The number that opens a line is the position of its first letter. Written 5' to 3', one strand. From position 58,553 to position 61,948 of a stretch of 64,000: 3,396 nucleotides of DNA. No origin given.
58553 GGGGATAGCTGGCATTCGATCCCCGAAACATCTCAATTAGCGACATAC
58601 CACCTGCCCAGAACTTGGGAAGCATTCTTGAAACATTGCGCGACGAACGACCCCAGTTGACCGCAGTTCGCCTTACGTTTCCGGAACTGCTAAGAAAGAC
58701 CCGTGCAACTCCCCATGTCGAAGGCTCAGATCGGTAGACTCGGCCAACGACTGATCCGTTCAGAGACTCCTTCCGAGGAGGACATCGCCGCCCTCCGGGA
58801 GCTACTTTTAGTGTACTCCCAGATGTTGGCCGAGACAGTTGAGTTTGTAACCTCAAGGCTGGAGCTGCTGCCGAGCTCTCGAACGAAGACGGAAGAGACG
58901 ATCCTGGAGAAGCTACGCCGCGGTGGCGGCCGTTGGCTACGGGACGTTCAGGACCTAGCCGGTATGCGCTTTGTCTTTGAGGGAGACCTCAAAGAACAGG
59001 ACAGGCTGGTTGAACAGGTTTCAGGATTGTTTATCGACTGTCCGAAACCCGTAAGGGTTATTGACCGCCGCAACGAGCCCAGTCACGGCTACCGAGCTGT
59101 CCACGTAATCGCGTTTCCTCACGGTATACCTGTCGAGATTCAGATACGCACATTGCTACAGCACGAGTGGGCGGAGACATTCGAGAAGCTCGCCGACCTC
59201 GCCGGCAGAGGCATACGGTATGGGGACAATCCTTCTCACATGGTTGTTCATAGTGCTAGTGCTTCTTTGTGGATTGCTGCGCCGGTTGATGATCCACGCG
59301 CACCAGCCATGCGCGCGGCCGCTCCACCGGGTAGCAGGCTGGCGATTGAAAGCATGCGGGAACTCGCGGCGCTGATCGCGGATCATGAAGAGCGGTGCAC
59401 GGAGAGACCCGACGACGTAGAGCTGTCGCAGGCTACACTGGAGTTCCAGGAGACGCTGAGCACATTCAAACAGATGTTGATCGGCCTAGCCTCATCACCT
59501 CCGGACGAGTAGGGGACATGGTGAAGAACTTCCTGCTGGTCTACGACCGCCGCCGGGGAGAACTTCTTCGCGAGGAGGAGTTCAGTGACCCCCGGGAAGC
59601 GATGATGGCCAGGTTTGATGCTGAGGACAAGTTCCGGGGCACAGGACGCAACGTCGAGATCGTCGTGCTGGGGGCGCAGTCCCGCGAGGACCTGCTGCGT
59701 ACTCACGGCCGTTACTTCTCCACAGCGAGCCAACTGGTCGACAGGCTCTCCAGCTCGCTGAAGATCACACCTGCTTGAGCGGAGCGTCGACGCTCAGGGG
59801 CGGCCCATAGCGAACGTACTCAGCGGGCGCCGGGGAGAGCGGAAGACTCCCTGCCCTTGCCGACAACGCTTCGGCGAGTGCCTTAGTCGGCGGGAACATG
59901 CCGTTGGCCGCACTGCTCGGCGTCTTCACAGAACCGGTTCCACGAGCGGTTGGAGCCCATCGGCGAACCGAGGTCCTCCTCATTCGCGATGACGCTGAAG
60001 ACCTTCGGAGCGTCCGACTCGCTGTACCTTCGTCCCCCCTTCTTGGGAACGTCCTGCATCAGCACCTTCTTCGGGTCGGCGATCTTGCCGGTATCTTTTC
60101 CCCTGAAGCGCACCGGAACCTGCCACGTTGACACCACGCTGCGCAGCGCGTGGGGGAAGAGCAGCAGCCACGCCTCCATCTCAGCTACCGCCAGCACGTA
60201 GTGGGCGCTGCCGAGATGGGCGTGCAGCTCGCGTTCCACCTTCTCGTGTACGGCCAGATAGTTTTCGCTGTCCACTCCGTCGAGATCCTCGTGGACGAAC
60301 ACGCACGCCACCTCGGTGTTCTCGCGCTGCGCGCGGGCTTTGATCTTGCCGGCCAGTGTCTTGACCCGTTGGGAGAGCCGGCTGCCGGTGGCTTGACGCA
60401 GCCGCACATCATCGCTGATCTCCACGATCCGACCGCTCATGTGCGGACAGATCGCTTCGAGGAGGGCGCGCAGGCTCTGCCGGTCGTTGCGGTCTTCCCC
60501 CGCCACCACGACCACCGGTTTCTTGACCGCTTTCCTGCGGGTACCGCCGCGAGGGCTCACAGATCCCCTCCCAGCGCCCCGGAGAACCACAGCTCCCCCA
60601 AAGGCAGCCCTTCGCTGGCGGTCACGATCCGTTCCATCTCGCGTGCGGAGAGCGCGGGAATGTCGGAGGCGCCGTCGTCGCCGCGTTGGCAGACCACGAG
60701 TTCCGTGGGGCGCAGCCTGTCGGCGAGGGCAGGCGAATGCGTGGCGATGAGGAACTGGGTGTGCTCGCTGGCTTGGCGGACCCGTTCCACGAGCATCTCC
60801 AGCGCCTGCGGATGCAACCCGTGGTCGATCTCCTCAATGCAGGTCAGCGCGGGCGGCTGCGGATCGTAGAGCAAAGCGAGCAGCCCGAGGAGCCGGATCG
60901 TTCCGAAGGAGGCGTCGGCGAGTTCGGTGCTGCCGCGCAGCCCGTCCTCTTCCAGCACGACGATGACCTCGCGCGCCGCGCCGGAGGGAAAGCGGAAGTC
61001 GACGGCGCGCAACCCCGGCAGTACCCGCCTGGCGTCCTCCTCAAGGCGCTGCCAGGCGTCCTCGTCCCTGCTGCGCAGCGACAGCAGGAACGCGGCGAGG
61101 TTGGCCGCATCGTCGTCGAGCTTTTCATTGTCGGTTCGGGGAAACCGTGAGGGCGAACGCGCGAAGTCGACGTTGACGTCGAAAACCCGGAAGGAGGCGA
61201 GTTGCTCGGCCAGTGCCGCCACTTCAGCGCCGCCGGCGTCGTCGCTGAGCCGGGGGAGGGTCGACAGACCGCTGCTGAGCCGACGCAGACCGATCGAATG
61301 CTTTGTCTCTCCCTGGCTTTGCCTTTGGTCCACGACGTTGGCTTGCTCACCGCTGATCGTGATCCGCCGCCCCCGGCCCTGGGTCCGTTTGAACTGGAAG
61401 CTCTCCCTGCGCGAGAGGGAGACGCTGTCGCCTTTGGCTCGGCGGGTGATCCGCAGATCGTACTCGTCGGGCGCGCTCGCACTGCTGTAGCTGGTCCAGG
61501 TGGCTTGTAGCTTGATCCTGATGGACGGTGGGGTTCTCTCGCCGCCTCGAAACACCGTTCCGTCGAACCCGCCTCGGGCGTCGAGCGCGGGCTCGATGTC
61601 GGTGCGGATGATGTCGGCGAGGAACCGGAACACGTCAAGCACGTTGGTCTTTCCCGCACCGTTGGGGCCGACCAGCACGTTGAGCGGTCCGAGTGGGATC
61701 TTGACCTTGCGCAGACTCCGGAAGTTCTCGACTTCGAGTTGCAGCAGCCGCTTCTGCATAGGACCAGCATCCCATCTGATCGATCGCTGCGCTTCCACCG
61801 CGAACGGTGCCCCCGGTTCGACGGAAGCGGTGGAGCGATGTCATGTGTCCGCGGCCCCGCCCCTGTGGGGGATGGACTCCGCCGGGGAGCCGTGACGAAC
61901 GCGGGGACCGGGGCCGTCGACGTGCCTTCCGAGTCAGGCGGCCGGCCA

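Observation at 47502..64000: A ~16.5-kb defence island stacking at least six conflict systems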

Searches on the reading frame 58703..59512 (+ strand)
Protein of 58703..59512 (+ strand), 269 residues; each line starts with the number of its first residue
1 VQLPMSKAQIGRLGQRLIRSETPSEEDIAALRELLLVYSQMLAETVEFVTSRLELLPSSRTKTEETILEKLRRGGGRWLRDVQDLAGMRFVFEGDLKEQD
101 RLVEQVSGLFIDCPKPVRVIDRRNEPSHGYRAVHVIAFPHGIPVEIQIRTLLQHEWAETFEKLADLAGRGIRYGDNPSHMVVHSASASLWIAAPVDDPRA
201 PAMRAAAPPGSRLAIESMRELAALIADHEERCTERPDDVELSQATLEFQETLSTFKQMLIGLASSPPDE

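Call 6: search_protein_families(library=pfam, proteins=[window:58703-59512:+], max_evalue=0.01)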
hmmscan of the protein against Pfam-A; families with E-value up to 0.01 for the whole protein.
window:58703-59512:+ (269 aa): 1 family
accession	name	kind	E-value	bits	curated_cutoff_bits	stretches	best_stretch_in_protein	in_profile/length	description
PF04607.23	RelA_SpoT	-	2.1e-13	51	27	1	59-158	1-99/113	Region found in RelA / SpoT proteins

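Call 8: search_protein_families(library=padloc, proteins=[window:58703-59512:+], max_evalue=0.001)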
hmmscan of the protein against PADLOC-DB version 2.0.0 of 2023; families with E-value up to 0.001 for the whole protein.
window:58703-59512:+ (269 aa): 1 family
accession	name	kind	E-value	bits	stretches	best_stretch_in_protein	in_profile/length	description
PDLC04999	PDC-S33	-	1.6e-19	68.5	1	3-178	6-196/349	-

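Call 61: search_dna_similar(query=window:58703-59512:+, collection=phages, mode=protein, max_evalue=0.001, max_rows=12)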
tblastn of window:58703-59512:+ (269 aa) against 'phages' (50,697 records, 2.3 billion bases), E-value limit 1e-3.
Records with a match: 8; places in all: 8; records where one place covers at least 80% of the query: 0.
Best place of each record, by identity: <60% 8.
By first word of the organism name: Mycobacterium 5; Corynebacterium 1; Pasteurella 1; Bacteriophage 1.
By host as written in the record: Mycobacterium smegmatis mc2 155 2; Mycobacteruim smegmatis mc2 155 2; Mycolicibacterium smegmatis mc^2 155 (synonym: Mycobacterium smegmatis) 1; Corynebacterium simulans IME1320 1; Pasteurella multocida B:2 1; - 1.
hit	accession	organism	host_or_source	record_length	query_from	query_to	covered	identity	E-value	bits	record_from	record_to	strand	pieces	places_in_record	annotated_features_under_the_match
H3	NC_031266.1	Mycobacterium phage Phrann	Mycobacterium smegmatis mc2 155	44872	6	189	68%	39.7%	2e-24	108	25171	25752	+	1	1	29: hypothetical protein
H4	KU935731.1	Mycobacterium phage Phrann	Mycobacterium smegmatis mc2 155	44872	6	189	68%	39.7%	2e-24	108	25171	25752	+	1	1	29: hypothetical protein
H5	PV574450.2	Mycobacterium Phage WST1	Mycolicibacterium smegmatis mc^2 155 ...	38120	6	177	64%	38.0%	2e-19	93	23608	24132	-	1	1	hypothetical protein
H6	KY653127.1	Corynebacterium phage IME1320_01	Corynebacterium simulans IME1320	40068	58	178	45%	39.7%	5e-14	77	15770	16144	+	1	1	GTP pyrophosphokinase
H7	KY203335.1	Pasteurella phage PMP-GADVASU-IND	Pasteurella multocida B:2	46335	58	173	43%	40.2%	2e-17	87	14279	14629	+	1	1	none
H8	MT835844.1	Bacteriophage sp.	human fecal samples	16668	26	163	51%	26.8%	8e-5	50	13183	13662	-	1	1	record has no annotation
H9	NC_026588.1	Mycobacterium phage Squirty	Mycobacteruim smegmatis mc2 155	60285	6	107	38%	34.9%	5e-5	50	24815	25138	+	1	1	29: hypothetical protein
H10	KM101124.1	Mycobacterium phage Squirty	Mycobacteruim smegmatis mc2 155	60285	6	107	38%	34.9%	5e-5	50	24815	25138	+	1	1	29: hypothetical protein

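Call 62: search_solved_structures(query=window:58703-59512:+, max_evalue=0.01, show_alignments=1)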
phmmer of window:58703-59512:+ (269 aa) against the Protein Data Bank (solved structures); distinct sequences matched with E-value up to 0.01: 2.
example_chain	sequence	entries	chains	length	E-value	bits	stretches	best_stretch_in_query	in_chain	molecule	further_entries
5xnx_A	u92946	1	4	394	0.0027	20.4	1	40-158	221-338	Bifunctional (p)ppGpp synthase/hydrolase RelA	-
9s6k_B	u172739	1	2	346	0.0031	20.2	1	59-158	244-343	GTP pyrophosphokinase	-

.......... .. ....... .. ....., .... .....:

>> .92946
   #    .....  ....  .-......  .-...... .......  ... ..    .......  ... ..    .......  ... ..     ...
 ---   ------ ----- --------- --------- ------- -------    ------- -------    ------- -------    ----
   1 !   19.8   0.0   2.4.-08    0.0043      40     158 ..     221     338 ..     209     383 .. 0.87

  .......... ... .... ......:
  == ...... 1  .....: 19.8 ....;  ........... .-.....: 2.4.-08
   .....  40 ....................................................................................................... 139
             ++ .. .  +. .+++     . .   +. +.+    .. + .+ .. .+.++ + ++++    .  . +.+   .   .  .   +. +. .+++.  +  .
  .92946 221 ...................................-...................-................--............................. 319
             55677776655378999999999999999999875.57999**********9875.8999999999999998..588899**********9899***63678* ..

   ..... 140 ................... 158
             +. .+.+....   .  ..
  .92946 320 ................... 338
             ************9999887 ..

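Call 63: get_annotated_region(hit=H3, flank=1500)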
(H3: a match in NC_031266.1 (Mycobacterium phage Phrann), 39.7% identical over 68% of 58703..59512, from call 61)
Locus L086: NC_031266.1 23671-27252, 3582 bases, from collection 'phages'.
description: Mycobacterium phage Phrann, complete genome.
organism: Mycobacterium phage Phrann (NCBI taxid 1821541)
taxonomy: Viruses; Duplodnaviria; Heunggongvirae; Uroviricota; Caudoviricetes; Nclasvirinae; Charlievirus; Charlievirus phrann
host: Mycobacterium smegmatis mc2 155; source: soil; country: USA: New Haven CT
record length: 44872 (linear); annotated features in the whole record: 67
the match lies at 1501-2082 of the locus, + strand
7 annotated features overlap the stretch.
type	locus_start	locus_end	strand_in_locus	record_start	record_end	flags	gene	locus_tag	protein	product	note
CDS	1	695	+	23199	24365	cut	26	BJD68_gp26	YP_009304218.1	endolysin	Lysin B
CDS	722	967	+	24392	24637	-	27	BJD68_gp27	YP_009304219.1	holin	Holin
CDS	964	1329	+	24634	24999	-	28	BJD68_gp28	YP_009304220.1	minor tail protein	-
CDS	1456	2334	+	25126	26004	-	29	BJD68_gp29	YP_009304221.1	hypothetical protein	-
CDS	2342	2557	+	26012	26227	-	30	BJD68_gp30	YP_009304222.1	hypothetical protein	-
CDS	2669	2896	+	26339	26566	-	31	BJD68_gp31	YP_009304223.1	hypothetical protein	-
CDS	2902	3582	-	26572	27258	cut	32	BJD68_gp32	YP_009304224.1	hypothetical protein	-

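Call 90: search_protein_families(library=ncbifam, proteins=[window:58703-59512:+], max_evalue=0.00001)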
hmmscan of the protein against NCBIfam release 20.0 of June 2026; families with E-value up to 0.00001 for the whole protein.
window:58703-59512:+ (269 aa): 0 families

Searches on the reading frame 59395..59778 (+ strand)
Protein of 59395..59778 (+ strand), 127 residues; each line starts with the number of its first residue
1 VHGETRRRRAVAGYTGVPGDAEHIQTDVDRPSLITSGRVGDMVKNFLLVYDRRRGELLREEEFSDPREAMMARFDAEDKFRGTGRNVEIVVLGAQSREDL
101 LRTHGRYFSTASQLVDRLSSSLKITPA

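Call 6: search_protein_families(library=pfam, proteins=[window:59395-59778:+], max_evalue=0.01)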
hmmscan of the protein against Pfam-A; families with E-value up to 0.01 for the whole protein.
window:59395-59778:+ (127 aa): 0 families

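Call 8: search_protein_families(library=padloc, proteins=[window:59395-59778:+], max_evalue=0.001)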
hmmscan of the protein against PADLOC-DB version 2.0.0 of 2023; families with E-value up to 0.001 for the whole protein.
window:59395-59778:+ (127 aa): 0 families

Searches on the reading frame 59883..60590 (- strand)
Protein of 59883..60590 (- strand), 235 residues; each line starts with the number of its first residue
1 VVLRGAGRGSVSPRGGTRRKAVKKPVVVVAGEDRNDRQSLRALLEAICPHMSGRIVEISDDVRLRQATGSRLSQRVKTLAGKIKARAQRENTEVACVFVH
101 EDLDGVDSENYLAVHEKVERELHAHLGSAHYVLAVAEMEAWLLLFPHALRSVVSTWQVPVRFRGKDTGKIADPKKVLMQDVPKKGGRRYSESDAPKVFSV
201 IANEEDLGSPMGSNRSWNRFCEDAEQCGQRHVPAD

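Call 7: search_protein_families(library=pfam, proteins=[window:59883-60590:-], max_evalue=0.01)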
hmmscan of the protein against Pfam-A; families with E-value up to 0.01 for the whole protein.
window:59883-60590:- (235 aa): 1 family
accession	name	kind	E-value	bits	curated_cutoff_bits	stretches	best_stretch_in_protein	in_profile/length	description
PF14103.11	DUF4276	-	2.3e-05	25.2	30.2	1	41-177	11-138/192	Domain of unknown function (DUF4276)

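Call 9: search_protein_families(library=padloc, proteins=[window:59883-60590:-], max_evalue=0.001)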
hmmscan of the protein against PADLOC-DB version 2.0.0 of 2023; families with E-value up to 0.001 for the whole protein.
window:59883-60590:- (235 aa): 7 families
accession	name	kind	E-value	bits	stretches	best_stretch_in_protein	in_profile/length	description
PDLC04207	HEC-01B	-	1.1e-78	261.3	1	26-228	1-201/203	-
PDLC04208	HEC-01B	-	1.6e-61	205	1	83-232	2-150/157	-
PDLC04210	HEC-01B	-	3.1e-13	48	1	40-188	23-173/217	-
PDLC04205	HEC-01B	-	1.4e-06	26.2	1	79-158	62-139/213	-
PDLC04196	HEC-01B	-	1.5e-06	26.3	1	32-227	9-191/197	-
PDLC04206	HEC-01B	-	2.1e-05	22.4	1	79-159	61-141/219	-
PDLC04211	HEC-01B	-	0.00045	18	1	37-155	20-137/167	-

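Call 90: search_protein_families(library=ncbifam, proteins=[window:59883-60590:-], max_evalue=0.00001)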
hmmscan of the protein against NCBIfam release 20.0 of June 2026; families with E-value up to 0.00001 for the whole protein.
window:59883-60590:- (235 aa): 0 families

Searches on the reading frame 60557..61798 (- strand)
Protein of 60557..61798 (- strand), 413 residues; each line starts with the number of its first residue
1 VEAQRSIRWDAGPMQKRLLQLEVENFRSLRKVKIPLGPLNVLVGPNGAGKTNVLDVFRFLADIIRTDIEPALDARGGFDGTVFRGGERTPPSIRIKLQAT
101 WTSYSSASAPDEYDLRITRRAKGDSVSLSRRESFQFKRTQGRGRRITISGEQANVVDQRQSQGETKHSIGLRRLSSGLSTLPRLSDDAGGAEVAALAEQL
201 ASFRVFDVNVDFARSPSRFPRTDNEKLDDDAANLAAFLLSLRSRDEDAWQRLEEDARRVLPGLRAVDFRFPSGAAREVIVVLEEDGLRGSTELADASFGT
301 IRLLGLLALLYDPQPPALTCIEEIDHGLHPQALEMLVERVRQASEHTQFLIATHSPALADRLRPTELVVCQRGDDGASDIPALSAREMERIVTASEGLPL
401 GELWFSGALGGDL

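Call 7: search_protein_families(library=pfam, proteins=[window:60557-61798:-], max_evalue=0.01)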
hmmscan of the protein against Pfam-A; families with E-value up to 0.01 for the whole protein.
window:60557-61798:- (413 aa): 4 families
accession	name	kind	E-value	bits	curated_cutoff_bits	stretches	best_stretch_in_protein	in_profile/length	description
PF13304.12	AAA_21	-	8.8e-39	134.8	27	1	39-360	1-304/304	AAA domain, putative AbiEii toxin, Type IV TA system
PF13175.12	AAA_15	-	1.7e-20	74.4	32.1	2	20-61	5-47/374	AAA ATPase domain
PF02463.25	SMC_N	-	3.2e-14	53.3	40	2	18-60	2-47/220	RecF/RecN/SMC N terminal domain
PF13476.12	AAA_23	-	1.3e-08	36.1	27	1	20-61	1-43/201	AAA domain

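Call 9: search_protein_families(library=padloc, proteins=[window:60557-61798:-], max_evalue=0.001)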
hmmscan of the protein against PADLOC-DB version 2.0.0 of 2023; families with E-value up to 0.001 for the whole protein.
window:60557-61798:- (413 aa): 110 families (the best 25 are shown)
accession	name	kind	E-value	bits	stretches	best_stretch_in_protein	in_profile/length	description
PDLC04183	HEC-01A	-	7.3e-193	639.1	1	14-413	1-402/402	-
PDLC04182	HEC-01A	-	3.7e-62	208.6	1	17-410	3-401/406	-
PDLC04175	HEC-01A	-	3.9e-56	188.7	1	14-412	1-361/363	-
PDLC04178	HEC-01A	-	8.2e-55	184.5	1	17-404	8-375/399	-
PDLC04177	HEC-01A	-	5.5e-50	168.5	1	15-411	2-390/393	-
PDLC04176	HEC-01A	-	3.8e-39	133.1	1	19-411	4-367/371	-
PDLC04184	HEC-01A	-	2.5e-38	130.3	2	142-365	161-397/464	-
PDLC04144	HEC-01B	-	1.3e-37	127.8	1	20-411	5-391/395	-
PDLC04389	PDC-M07A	-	4.5e-35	119.5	1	15-408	3-422/443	-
PDLC02980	AriA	-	7.6e-35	119.3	1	39-359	1-303/304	-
PDLC04391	PDC-M07A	-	3.3e-33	113.3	1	20-388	4-382/412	-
PDLC04393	PDC-M07A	-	4.3e-33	112.9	1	18-407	2-403/435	-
PDLC04392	PDC-M07A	-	5.2e-31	106.1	1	20-405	4-399/432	-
PDLC04180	HEC-01A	-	4.6e-30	103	1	18-393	3-357/382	-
PDLC04179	HEC-01A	-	6.2e-30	102.7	2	197-411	245-453/459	-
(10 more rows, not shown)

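Call 90: search_protein_families(library=ncbifam, proteins=[window:60557-61798:-], max_evalue=0.00001)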
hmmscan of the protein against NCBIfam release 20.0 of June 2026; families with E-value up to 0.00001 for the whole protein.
window:60557-61798:- (413 aa): 7 families
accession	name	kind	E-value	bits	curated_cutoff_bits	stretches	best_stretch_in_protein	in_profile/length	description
NF047739.1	antiphage_MADS3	equivalog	1.9e-36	126.1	420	2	166-380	189-400/427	methylation-associated defense system AAA family ATPase MAD3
NF041760.1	PtuA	equivalog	8.4e-11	41.5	500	0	17-55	51-90/524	retron Ec78 anti-phage system effector ATPase PtuA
TIGR00611.2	recf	equivalog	2.2e-09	37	172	1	20-60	3-44/339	DNA replication/repair protein RecF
NF038234.1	retron_eff_Eco8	equivalog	1.2e-08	34.1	250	0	20-61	5-47/679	retron Eco8 family effector endonuclease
TIGR01978.1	sufC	equivalog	3.8e-08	33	212.8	0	316-373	163-221/243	Fe-S cluster assembly ATPase SufC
TIGR02169.1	SMC_prok_A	equivalog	1.7e-07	29.4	729.4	1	20-59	4-45/1165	chromosome segregation protein SMC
TIGR00634.1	recN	equivalog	6e-07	28.8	407.85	0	18-61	2-46/563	DNA repair protein RecN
